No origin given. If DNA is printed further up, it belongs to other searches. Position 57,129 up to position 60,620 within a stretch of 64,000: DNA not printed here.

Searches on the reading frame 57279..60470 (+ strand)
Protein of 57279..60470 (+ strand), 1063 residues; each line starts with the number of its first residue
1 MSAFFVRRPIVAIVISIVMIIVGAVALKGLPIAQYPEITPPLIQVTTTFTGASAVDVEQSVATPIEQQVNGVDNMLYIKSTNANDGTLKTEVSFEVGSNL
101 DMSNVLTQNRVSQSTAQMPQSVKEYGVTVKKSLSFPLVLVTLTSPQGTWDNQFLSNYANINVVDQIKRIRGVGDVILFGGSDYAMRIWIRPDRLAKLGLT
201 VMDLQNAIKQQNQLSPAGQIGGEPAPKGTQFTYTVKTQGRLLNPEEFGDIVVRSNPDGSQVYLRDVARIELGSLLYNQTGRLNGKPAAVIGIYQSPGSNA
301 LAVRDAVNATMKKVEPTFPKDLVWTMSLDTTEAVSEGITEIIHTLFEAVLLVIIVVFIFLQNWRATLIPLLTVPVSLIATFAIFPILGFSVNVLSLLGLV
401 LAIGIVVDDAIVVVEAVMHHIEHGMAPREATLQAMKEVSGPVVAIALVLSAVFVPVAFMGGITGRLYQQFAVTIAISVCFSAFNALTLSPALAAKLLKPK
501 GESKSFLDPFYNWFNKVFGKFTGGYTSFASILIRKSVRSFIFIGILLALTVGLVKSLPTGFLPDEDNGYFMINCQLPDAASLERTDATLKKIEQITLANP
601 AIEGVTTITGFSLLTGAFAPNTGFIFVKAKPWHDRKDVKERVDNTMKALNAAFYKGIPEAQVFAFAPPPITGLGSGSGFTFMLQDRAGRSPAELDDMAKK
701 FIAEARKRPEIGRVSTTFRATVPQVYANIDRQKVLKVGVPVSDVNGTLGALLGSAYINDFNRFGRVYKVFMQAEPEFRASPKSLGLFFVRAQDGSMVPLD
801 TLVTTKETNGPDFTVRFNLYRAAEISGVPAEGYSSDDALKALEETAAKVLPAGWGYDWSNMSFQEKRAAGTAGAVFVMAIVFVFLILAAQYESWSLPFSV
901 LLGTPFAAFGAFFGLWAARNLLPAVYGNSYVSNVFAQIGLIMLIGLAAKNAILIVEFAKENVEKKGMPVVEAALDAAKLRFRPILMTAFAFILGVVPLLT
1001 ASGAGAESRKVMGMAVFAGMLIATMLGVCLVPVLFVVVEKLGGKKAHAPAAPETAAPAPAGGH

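Call 77: search_protein_families(library=pfam, proteins=[window:57279-60470:+], max_evalue=0.00001)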
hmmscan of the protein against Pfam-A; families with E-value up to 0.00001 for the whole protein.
window:57279-60470:+ (1063 aa): 2 families
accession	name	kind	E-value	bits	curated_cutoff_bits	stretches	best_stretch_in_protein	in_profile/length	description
PF00873.25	ACR_tran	-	0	1094.3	28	1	1-1038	1-1020/1021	AcrB/AcrD/AcrF family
PF03176.21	MMPL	-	2.1e-11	43.8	20.5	1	345-494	149-300/333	MMPL family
